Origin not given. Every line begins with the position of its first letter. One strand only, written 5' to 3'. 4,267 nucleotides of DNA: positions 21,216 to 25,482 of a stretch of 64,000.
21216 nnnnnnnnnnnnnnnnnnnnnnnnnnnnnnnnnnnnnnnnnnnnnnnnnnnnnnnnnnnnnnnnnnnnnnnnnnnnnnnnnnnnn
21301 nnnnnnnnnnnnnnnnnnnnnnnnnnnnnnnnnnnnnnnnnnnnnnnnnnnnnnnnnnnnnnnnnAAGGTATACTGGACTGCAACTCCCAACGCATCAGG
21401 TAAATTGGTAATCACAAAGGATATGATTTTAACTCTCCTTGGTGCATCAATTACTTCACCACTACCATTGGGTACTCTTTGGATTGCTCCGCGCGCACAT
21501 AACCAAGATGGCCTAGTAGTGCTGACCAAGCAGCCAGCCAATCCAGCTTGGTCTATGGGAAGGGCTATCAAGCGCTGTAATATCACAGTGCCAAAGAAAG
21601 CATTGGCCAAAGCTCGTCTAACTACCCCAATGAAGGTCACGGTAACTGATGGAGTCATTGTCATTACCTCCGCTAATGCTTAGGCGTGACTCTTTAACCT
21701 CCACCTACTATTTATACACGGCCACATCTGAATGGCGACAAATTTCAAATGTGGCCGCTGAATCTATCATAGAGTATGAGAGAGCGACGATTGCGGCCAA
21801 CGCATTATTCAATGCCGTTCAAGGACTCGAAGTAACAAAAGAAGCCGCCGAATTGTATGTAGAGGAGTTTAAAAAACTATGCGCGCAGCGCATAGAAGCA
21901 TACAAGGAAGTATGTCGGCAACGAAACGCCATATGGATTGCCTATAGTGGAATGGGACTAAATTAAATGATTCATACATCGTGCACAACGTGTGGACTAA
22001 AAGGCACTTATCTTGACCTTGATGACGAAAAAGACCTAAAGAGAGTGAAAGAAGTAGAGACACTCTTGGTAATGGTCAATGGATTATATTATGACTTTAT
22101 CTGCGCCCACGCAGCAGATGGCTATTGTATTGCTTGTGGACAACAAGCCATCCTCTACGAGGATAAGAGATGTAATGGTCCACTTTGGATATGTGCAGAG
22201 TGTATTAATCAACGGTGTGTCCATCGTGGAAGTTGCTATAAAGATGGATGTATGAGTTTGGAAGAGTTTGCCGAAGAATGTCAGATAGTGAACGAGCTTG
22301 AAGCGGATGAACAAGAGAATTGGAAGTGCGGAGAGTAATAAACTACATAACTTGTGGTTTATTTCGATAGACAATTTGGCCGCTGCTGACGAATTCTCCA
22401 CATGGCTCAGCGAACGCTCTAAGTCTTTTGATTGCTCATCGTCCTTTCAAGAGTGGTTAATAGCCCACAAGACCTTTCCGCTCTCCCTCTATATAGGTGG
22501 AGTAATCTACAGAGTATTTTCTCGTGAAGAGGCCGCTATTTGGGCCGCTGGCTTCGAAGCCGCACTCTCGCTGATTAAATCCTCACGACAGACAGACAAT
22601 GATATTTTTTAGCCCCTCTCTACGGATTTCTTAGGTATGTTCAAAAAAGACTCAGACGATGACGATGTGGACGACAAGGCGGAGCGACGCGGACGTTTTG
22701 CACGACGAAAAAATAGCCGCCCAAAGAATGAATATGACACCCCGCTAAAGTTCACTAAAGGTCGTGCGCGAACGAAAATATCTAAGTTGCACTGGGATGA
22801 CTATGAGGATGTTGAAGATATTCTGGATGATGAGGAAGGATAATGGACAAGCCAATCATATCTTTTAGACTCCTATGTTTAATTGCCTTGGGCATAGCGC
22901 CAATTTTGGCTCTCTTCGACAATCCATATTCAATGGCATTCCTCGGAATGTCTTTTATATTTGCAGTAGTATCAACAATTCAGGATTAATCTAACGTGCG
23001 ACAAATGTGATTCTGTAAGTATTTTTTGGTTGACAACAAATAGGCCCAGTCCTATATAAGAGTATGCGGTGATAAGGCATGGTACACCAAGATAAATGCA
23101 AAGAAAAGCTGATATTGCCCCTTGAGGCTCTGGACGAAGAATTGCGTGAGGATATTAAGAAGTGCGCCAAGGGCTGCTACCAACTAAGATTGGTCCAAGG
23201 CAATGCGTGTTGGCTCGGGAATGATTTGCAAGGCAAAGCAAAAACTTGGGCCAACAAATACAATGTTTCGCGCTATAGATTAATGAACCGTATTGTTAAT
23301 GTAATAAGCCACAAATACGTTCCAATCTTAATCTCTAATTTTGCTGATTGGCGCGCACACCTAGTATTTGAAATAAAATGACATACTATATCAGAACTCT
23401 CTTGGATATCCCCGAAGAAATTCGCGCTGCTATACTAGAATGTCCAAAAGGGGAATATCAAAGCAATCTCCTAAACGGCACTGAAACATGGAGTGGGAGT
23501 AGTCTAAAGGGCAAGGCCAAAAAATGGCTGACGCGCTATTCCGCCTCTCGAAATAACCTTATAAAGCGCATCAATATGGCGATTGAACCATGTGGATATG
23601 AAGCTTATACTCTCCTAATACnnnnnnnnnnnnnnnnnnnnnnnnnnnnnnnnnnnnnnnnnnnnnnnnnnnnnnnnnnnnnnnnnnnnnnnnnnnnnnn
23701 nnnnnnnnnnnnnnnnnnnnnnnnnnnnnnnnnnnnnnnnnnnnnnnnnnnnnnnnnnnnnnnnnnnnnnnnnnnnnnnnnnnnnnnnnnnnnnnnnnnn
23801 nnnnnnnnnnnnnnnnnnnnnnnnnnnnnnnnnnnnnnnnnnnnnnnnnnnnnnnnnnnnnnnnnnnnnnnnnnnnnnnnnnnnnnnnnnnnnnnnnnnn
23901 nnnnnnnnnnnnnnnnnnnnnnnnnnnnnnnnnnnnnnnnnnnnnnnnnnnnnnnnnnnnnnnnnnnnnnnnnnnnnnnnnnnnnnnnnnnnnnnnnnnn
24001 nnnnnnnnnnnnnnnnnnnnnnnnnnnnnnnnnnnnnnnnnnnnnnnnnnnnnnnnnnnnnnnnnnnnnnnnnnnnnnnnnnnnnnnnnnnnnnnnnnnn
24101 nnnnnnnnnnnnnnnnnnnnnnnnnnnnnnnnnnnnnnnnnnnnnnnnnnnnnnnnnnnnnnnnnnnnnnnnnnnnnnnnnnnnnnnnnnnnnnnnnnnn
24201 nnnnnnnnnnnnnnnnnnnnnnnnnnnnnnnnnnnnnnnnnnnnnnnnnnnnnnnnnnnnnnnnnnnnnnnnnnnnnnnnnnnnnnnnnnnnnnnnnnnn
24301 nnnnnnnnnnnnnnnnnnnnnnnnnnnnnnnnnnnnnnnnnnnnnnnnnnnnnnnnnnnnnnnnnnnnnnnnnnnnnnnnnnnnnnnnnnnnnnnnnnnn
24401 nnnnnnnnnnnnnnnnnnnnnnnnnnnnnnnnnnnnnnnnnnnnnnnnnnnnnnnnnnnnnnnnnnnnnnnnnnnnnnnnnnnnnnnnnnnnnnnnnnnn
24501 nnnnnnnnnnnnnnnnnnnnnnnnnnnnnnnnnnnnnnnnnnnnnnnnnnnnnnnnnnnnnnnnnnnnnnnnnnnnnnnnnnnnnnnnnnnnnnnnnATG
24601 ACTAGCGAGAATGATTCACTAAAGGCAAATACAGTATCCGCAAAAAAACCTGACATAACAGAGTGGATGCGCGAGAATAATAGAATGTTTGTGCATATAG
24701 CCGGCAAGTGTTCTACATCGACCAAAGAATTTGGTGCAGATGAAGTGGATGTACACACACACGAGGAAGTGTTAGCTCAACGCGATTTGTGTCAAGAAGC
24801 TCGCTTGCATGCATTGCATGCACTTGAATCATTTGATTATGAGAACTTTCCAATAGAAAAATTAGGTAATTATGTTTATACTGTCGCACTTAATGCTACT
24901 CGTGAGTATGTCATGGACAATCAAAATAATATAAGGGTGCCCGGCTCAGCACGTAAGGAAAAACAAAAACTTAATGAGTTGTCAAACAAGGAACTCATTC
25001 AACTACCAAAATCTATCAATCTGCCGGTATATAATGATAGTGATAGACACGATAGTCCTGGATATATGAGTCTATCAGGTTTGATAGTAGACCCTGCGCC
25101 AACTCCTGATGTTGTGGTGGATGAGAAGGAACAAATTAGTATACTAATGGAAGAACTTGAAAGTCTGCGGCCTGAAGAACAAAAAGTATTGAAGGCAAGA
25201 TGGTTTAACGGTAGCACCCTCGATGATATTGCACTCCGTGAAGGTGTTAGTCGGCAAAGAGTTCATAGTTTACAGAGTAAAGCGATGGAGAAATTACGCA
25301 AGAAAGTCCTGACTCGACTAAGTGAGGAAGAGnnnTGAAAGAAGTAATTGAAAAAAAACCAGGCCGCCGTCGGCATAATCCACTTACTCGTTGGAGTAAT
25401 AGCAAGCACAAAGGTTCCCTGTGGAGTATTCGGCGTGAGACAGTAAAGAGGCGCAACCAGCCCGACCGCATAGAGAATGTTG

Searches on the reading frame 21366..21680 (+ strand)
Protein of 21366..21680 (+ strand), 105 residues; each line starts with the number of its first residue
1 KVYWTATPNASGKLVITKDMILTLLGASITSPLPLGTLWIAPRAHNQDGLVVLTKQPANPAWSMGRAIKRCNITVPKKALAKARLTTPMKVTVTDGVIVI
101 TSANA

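Call 80: search_solved_structures(query=A5, max_evalue=1)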
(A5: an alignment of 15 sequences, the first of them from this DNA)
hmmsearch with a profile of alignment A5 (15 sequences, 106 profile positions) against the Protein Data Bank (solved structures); distinct sequences matched with E-value up to 1: 10.
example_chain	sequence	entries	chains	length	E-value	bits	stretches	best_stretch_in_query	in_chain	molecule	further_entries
2k1n_A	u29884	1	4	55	0.011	19.1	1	13-57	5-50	AbrB family transcriptional regulator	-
1z0r_A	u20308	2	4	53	0.012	19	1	13-57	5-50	Transition state regulatory protein abrB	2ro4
1yfb_A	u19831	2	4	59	0.019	18.3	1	12-56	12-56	Transition state regulatory protein abrB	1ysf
9vzc_B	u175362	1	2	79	0.025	18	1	17-65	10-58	Addiction module antidote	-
9vyb_A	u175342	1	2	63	0.042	17.2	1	17-58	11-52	Addiction module antidote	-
9vx7_A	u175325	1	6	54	0.044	17.1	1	17-56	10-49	Addiction module antidote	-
7dg9_A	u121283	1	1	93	0.061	16.7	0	11-46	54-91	Cell division control protein 48, AAA family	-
1n0e_A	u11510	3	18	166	0.21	15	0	12-38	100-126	Protein mraZ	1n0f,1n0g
5mm2_B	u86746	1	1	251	0.47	13.8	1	50-77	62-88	capsid protein VP4B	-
3idw_A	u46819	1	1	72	0.8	13.1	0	26-46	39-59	Actin cytoskeleton-regulatory complex protein SLA1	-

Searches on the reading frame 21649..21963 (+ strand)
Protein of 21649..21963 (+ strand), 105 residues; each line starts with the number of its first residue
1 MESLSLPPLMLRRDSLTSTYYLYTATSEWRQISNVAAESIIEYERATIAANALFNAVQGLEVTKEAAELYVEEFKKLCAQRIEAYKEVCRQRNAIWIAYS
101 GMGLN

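Call 3: search_protein_families(library=pfam, proteins=[window:21649-21963:+], max_evalue=0.1)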
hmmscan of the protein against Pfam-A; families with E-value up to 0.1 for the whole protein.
window:21649-21963:+ (105 aa): 1 family
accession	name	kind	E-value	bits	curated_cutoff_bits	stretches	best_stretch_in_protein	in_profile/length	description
PF13022.12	HTH_Tnp_1_2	-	0.017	15.7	27.9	1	18-89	41-112/122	Helix-turn-helix of insertion element transposase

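Call 4: search_protein_families(library=phrogs, proteins=[window:21649-21963:+], max_evalue=0.01)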
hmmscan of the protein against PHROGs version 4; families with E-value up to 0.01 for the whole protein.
window:21649-21963:+ (105 aa): 0 families

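Call 88: search_protein_families(library=padloc, proteins=[window:21649-21963:+], max_evalue=0.01)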
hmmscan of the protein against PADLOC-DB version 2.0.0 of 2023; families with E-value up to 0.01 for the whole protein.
window:21649-21963:+ (105 aa): 0 families

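Call 89: search_protein_families(library=ncbifam, proteins=[window:21649-21963:+], max_evalue=0.01)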
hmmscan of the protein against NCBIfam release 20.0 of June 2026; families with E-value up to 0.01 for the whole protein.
window:21649-21963:+ (105 aa): 0 families

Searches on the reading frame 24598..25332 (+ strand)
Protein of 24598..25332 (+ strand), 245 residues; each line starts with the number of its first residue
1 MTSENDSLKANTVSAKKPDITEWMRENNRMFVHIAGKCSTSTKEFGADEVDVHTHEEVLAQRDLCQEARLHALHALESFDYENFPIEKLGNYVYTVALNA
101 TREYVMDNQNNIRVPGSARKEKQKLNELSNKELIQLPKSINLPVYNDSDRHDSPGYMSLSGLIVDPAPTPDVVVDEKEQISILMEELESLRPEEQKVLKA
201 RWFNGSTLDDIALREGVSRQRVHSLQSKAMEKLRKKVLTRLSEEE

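Call 69: search_protein_families(library=pfam, proteins=[window:24598-25332:+], max_evalue=0.001)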
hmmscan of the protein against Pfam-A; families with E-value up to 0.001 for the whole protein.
window:24598-25332:+ (245 aa): 3 families
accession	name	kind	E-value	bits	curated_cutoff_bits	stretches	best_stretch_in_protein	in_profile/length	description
PF04545.22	Sigma70_r4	-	3.3e-13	49.4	24.1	1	187-235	2-50/50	Sigma-70, region 4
PF08281.18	Sigma70_r4_2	-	6.3e-06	26.2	25.7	1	182-233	3-54/54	Sigma-70, region 4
PF04542.20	Sigma70_r2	-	0.00091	19.4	24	0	62-109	24-69/71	Sigma-70 region 2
